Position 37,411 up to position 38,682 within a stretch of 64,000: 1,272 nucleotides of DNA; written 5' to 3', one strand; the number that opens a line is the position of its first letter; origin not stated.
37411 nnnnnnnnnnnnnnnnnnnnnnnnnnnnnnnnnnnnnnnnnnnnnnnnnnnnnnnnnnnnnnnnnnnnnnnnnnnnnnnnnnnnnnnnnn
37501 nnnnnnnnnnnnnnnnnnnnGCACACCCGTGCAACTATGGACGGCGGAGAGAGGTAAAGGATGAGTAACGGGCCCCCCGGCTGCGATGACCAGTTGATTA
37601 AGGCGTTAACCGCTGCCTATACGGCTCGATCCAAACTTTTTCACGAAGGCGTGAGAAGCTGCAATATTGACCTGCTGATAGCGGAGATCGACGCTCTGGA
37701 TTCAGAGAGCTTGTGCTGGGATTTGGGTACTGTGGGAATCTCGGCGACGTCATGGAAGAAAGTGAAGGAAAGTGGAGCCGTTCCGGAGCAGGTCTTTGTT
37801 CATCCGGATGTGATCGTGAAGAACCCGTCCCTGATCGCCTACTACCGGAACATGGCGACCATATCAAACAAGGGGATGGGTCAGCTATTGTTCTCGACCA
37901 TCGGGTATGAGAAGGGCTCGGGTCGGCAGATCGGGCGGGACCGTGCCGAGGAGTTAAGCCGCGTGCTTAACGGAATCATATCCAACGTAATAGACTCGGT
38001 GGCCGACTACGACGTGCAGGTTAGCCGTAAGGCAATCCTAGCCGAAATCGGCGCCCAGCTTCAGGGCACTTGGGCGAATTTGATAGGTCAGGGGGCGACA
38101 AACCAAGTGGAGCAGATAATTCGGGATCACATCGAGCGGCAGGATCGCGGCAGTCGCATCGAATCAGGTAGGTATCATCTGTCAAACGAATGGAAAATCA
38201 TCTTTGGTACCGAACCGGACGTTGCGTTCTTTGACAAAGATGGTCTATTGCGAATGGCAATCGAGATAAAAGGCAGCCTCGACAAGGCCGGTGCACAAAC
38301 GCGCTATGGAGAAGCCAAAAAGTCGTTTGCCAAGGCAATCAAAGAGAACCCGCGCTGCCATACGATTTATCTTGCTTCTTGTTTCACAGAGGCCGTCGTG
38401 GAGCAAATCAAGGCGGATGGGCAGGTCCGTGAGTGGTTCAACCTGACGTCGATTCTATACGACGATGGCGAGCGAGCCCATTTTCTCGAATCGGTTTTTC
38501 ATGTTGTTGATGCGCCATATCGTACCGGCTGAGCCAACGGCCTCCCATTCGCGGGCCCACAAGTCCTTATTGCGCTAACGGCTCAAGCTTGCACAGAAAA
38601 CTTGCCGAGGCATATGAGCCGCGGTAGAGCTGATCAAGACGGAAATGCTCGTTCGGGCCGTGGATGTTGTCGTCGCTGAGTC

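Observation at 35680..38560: Low-GC two-gene restriction-modification island with an unclassified nuclease partner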

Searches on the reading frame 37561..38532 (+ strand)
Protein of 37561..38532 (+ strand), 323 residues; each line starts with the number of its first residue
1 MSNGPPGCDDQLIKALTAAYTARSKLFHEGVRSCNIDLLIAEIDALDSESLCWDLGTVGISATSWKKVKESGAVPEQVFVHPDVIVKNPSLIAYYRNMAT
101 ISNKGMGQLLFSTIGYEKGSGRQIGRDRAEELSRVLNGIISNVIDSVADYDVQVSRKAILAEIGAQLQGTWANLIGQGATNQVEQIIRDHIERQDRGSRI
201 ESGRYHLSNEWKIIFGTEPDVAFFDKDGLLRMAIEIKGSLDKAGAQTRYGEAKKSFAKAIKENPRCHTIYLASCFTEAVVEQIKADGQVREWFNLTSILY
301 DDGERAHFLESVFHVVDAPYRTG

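Call 3: search_protein_families(library=pfam, proteins=[window:37561-38532:+], max_evalue=0.1)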
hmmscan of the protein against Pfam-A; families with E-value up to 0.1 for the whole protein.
window:37561-38532:+ (323 aa): 1 family
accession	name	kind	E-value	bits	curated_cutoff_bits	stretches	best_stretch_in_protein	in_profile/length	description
PF09571.16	RE_XcyI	-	5.8e-22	78.8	25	1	60-269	36-257/305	XcyI restriction endonuclease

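Call 4: search_protein_families(library=ncbifam, proteins=[window:37561-38532:+], max_evalue=0.1)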
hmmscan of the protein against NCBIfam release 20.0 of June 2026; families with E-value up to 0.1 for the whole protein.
window:37561-38532:+ (323 aa): 0 families

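Call 5: search_protein_families(library=padloc, proteins=[window:37561-38532:+], max_evalue=0.1)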
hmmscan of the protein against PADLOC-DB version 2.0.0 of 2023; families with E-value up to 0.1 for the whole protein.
window:37561-38532:+ (323 aa): 1 family
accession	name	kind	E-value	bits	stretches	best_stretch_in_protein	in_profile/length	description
PDLC03539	REase_II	-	1.3e-08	32.5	1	72-269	66-278/333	Type II restriction enzyme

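Call 10: search_solved_structures(query=window:37561-38532:+, max_evalue=10, show_alignments=2)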
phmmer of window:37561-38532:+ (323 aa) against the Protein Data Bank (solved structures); distinct sequences matched with E-value up to 10: 0.

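Call 12: find_homologous_proteins(query=window:37561-38532:+, max_evalue=0.001)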
Query window:37561-38532:+ (323 aa): 267 proteins with E <= 0.001 among 2514 candidates; the best 120 are listed.
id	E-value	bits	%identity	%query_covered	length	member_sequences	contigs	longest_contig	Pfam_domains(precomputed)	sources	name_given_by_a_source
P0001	2.2e-193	660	93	100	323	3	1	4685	PF09571.16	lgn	-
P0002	6.7e-148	510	72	100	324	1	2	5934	PF09571.16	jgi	jgi:hypothetical protein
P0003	1.4e-143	496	72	96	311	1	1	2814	PF09571.16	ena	-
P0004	7.0e-127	441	62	98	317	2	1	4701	PF09571.16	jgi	-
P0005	1.6e-125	437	60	97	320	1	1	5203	PF09571.16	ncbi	-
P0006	4.5e-124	432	61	98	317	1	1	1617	PF09571.16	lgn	-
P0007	2.5e-122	426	61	97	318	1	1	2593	PF09571.16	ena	-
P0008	3.8e-122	426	61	96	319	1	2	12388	PF09571.16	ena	-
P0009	5.9e-122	425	60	96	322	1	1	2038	PF09571.16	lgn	-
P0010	1.7e-121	423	60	96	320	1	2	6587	PF09571.16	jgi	-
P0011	2.3e-121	423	60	96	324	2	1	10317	PF09571.16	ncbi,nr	ncbi:MAG: XcyI family restriction endonuclease [Sedimentisphaerales bacterium]|nr:XcyI family restri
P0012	3.2e-121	422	61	95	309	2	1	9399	PF09571.16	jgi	jgi:hypothetical protein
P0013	6.2e-121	422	60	97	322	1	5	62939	PF09571.16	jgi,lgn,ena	-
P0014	7.1e-121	421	60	97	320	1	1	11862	PF09571.16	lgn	-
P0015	3.4e-120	419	59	97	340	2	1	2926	PF09571.16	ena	-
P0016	4.0e-120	419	61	96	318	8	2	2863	PF09571.16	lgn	-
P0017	4.1e-120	419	60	96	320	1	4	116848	PF09571.16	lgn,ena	-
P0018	4.5e-120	419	61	97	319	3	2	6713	PF09571.16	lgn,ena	-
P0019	7.8e-120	418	59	97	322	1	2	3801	PF09571.16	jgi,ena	-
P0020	8.0e-120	418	60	97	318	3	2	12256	PF09571.16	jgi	jgi:hypothetical protein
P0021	8.3e-120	418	59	98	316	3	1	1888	PF09571.16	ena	-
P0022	8.6e-120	418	60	97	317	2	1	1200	PF09571.16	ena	-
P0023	3.2e-119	416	59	97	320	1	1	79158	PF09571.16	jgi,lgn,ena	-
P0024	3.6e-119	416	60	96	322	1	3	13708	PF09571.16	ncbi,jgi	ncbi:MAG: XcyI family restriction endonuclease [Planctomycetota bacterium]|jgi:hypothetical protein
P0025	4.6e-119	415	59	99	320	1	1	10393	PF09571.16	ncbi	-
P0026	1.2e-118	414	58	96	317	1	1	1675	PF09571.16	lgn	-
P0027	2.5e-118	413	60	97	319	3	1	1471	PF09571.16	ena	-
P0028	3.5e-118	413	60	96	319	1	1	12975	PF09571.16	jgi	-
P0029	4.1e-118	412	59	96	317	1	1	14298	PF09571.16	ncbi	-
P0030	6.4e-118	412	59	96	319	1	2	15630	PF09571.16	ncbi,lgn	-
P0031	1.2e-117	411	59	97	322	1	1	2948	PF09571.16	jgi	-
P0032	2.2e-117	410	60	97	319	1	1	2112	PF09571.16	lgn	-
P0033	2.7e-117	410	58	97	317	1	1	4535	PF09571.16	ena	-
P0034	3.0e-117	409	58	96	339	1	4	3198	PF09571.16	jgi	-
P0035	3.2e-117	409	59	96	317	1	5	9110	PF09571.16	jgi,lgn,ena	jgi:hypothetical protein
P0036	3.5e-117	409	59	96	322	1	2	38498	PF09571.16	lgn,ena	-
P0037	4.0e-117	409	58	96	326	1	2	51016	PF09571.16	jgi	jgi:hypothetical protein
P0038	4.7e-117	409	59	96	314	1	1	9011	PF09571.16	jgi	-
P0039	5.0e-117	409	58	97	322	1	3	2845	PF09571.16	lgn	-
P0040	8.6e-117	408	60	97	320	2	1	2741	PF09571.16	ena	-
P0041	8.8e-117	408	58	97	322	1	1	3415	PF09571.16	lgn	-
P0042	1.0e-116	408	59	96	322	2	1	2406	PF09571.16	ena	-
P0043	1.1e-116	408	59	96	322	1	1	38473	PF09571.16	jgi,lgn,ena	-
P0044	1.1e-116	408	59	98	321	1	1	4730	PF09571.16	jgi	jgi:hypothetical protein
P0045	1.3e-116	407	59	97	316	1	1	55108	PF09571.16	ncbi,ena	-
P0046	1.7e-116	407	60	96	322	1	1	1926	PF09571.16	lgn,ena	-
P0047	1.8e-116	407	59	96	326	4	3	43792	PF09571.16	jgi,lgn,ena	-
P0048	2.0e-116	407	58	96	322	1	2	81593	PF09571.16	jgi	jgi:XcyI restriction endonuclease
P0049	2.3e-116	407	58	97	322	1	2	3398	PF09571.16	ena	-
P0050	2.7e-116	406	59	97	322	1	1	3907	PF09571.16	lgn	-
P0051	4.4e-116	406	58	97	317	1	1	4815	PF09571.16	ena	-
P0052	4.4e-116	406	60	96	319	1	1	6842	PF09571.16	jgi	-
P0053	5.2e-116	405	59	96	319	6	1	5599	PF09571.16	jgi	jgi:hypothetical protein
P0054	6.6e-116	405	59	96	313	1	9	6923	PF09571.16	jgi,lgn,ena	-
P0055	6.6e-116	405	58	96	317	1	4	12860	PF09571.16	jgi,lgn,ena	-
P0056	7.2e-116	405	58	97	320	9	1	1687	PF09571.16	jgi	jgi:hypothetical protein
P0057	7.3e-116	405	58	97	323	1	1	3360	PF09571.16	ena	-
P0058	7.5e-116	405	58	96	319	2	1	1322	PF09571.16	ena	-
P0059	7.8e-116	405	57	98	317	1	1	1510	PF09571.16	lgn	-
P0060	1.5e-115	404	59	97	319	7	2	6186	PF09571.16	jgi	jgi:hypothetical protein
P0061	1.9e-115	404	57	97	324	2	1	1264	PF09571.16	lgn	-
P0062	1.9e-115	404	58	99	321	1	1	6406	PF09571.16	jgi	-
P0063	2.2e-115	403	59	99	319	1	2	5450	PF09571.16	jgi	-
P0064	2.2e-115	403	57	96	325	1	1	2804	PF09571.16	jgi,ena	-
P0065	3.2e-115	403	58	99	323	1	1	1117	PF09571.16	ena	-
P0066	3.6e-115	403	58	96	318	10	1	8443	PF09571.16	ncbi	-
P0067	3.8e-115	403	59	96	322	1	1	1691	PF09571.16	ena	-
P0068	1.3e-114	401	56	97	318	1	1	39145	PF09571.16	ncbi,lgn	-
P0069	1.4e-114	401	58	96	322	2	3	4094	PF09571.16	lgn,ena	-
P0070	2.3e-114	400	57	99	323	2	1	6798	PF09571.16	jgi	-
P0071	2.7e-114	400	59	96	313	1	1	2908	PF09571.16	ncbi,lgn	-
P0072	3.5e-114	399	58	96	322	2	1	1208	PF09571.16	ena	-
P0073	3.5e-114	399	57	96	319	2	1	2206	PF09571.16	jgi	jgi:hypothetical protein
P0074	4.2e-114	399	59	96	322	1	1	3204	PF09571.16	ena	-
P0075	6.3e-114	399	59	97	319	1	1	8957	PF09571.16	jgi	jgi:hypothetical protein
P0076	7.4e-114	398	60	96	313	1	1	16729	PF09571.16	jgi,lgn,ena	-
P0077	7.6e-114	398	56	98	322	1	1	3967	PF09571.16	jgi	-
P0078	1.2e-113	398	58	96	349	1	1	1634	PF09571.16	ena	-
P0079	1.2e-113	398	58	96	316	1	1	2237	PF09571.16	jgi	jgi:hypothetical protein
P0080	1.7e-113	397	58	96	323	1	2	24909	PF09571.16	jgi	jgi:hypothetical protein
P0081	1.8e-113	397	59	97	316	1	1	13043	PF09571.16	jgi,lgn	jgi:hypothetical protein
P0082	2.5e-113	397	56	99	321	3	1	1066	PF09571.16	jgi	-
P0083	3.9e-113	396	55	97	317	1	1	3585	PF09571.16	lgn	-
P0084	4.1e-113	396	58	96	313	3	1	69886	PF09571.16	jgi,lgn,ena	-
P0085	1.2e-112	394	60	92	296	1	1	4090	PF09571.16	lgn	-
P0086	1.5e-112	394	57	96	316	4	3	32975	PF09571.16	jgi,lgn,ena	jgi:hypothetical protein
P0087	1.7e-112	394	57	93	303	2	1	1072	PF09571.16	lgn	-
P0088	1.8e-112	394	56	97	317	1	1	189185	PF09571.16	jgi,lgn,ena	-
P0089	2.4e-112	393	57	95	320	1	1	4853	PF09571.16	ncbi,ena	-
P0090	3.0e-112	393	58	96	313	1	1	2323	PF09571.16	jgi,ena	-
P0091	5.8e-112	392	58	97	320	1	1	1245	PF09571.16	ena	-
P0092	6.4e-112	392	58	96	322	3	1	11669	PF09571.16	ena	-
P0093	7.4e-112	392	58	96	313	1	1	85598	PF09571.16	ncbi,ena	-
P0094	7.5e-112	392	58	96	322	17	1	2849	PF09571.16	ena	-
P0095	1.3e-111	391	58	96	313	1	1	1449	PF09571.16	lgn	-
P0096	2.2e-111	390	56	98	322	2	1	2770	PF09571.16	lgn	-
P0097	2.5e-111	390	56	96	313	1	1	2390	PF09571.16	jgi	jgi:hypothetical protein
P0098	2.7e-111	390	58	96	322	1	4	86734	PF09571.16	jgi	jgi:hypothetical protein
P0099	3.5e-111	390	56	96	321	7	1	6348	PF09571.16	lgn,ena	-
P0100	3.9e-111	389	57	96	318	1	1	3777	PF09571.16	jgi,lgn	-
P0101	4.8e-111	389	56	97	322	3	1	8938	PF09571.16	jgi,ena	-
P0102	5.2e-111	389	62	90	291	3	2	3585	PF09571.16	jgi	-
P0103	7.5e-111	388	57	98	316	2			PF09571.16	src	-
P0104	1.6e-110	387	57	97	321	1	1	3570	PF09571.16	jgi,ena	-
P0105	1.8e-110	387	57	96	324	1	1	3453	PF09571.16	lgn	-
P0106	2.7e-110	387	56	96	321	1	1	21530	PF09571.16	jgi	-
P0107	4.3e-110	386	58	96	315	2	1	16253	PF09571.16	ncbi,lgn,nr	ncbi:MAG: XcyI family restriction endonuclease [Phycisphaerales bacterium]|nr:XcyI family restrictio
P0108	5.5e-110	386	56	96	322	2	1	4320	PF09571.16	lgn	-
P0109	1.7e-109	384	57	94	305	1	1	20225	PF09571.16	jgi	-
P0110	1.8e-109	384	57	97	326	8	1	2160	PF09571.16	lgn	-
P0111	3.1e-109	383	56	96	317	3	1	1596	PF09571.16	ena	-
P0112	4.7e-109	383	57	96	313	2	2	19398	PF09571.16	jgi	jgi:hypothetical protein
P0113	6.0e-109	382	55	96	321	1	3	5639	PF09571.16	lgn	-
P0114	6.5e-109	382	57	94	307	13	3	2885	PF09571.16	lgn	-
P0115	1.1e-108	381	56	98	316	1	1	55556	PF09571.16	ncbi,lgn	ncbi:MAG: XcyI family restriction endonuclease [Pirellulales bacterium]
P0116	1.6e-108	381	57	91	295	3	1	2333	PF09571.16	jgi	-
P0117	1.7e-108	381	54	97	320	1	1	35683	PF09571.16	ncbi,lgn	-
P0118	3.4e-108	380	54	96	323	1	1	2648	PF09571.16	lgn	-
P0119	4.5e-108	379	56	96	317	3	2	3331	PF09571.16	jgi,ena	-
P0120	4.7e-108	379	56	96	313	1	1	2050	PF09571.16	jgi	jgi:hypothetical protein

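Call 14: find_encoding_contigs(protein=window:37561-38532:+, flank=10000, max_places=4)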
Protein window:37561-38532:+ (323 aa): no gene with exactly this product is on record in the collection.

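Call 15: find_encoding_contigs(protein=P0002, flank=6000, max_places=3)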
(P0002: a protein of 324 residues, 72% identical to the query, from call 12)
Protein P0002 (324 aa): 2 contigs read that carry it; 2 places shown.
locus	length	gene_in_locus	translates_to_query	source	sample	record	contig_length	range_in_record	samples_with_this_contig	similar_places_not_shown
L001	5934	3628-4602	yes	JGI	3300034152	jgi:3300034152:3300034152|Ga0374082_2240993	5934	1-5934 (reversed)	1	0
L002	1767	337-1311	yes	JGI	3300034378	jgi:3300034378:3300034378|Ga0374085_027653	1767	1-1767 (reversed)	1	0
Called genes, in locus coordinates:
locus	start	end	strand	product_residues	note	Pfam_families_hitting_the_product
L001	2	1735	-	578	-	?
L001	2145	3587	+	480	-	PF01555:N6_N4_Mtase (faint)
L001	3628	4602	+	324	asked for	PF09571:RE_XcyI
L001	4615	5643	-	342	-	PF01408:GFO_IDH_MocA, PF02894:GFO_IDH_MocA_C, PF22725:GFO_IDH_MocA_C3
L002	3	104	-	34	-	?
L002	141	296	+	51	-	-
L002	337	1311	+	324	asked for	PF09571:RE_XcyI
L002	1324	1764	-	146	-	PF02894:GFO_IDH_MocA_C, PF22725:GFO_IDH_MocA_C3 (weak)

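Call 16: find_encoding_contigs(protein=P0088, flank=6000, max_places=2)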
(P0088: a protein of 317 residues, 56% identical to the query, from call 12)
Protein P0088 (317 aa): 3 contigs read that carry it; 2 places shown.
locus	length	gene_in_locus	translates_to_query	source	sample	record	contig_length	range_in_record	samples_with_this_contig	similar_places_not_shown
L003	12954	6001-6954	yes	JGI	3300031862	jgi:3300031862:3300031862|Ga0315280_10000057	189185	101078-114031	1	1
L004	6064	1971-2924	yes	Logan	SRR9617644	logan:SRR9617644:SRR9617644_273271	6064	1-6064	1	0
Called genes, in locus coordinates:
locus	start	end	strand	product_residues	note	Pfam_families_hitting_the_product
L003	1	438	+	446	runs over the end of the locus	PF07690:MFS_1 (weak), PF11700:ATG22, PF13347:MFS_2, PF07690:MFS_1 (weak), PF11700:ATG22, PF07690:MFS_1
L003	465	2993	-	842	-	PF00754:F5_F8_type_C (faint)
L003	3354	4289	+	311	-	PF00004:AAA (weak), PF07726:AAA_3, PF07728:AAA_5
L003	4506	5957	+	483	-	PF01555:N6_N4_Mtase (weak)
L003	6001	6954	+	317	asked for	PF09571:RE_XcyI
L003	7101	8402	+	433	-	PF01408:GFO_IDH_MocA, PF19051:GFO_IDH_MocA_C2, PF22725:GFO_IDH_MocA_C3, PF19051:GFO_IDH_MocA_C2 (weak)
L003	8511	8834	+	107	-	PF01909:NTP_transf_2, PF18765:Polbeta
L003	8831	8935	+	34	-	PF05168:HEPN (weak)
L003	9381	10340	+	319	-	PF04909:Amidohydro_2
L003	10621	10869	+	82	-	-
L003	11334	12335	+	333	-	PF00288:GHMP_kinases_N, PF08544:GHMP_kinases_C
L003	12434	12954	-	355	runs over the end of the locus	PF00483:NTP_transferase, PF12804:NTP_transf_3, PF25087:GMPPB_C (weak)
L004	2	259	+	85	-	?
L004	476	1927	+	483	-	PF01555:N6_N4_Mtase (weak)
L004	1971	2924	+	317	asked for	PF09571:RE_XcyI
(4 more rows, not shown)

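Call 17: find_encoding_contigs(protein=P0017, flank=6000, max_places=2)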
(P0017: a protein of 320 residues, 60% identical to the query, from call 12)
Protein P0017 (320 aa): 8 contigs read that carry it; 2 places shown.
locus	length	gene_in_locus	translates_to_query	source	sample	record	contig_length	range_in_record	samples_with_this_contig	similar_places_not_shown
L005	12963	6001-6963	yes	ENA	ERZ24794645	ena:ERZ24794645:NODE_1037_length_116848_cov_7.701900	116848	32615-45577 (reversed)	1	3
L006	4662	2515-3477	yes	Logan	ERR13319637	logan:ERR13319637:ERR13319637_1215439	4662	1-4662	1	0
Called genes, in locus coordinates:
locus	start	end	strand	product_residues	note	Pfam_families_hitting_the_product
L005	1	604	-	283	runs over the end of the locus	PF01149:Fapy_DNA_glyco, PF06831:H2TH, PF06827:zf-FPG_IleRS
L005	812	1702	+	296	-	-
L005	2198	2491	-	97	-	-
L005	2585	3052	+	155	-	-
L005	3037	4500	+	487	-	PF01336:tRNA_anti-codon, PF00152:tRNA-synt_2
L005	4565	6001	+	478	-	PF01555:N6_N4_Mtase (faint)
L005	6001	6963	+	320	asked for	PF09571:RE_XcyI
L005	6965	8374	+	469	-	PF02687:FtsX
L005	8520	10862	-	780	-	-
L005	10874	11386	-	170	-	PF04542:Sigma70_r2, PF08281:Sigma70_r4_2, PF04545:Sigma70_r4 (weak)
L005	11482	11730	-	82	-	PF01809:YidD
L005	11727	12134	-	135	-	PF00825:Ribonuclease_P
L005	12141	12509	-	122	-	-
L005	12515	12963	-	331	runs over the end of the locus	PF00226:DnaJ, PF01556:DnaJ_C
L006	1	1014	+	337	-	?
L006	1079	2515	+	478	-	PF01555:N6_N4_Mtase (faint)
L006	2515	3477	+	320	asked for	PF09571:RE_XcyI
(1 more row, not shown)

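Call 18: find_encoding_contigs(protein=P0115, flank=6000, max_places=2)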
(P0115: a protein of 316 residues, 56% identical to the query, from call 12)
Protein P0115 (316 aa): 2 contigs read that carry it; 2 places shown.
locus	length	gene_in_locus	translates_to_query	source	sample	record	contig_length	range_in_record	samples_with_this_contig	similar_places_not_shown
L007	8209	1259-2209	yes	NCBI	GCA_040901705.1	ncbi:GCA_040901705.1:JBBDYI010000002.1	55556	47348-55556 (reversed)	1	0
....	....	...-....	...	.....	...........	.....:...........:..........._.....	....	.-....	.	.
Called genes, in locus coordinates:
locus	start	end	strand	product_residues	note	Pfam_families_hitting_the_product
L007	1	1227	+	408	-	PF01555:N6_N4_Mtase (faint)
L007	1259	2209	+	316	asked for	PF09571:RE_XcyI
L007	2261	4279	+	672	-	PF03483:B3_4, PF03484:B5, PF17759:tRNA_synthFbeta, PF03147:FDX-ACB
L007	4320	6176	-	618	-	PF13243:SQHop_cyclase_C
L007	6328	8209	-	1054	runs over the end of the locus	PF00873:ACR_tran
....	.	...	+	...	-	?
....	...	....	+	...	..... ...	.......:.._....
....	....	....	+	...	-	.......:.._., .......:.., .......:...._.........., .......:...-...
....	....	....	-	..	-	?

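Call 19: find_encoding_contigs(protein=P0001, flank=6000, max_places=2)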
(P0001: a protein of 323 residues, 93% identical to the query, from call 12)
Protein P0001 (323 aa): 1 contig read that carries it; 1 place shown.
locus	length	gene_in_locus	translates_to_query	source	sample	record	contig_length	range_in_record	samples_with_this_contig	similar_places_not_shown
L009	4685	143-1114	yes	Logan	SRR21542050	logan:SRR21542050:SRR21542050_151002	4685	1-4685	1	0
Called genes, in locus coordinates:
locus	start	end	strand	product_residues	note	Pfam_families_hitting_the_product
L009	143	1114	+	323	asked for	PF09571:RE_XcyI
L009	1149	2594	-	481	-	PF01546:Peptidase_M20, PF07687:M20_dimer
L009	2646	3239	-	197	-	-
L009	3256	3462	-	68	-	-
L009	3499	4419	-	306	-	PF04909:Amidohydro_2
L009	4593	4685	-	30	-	?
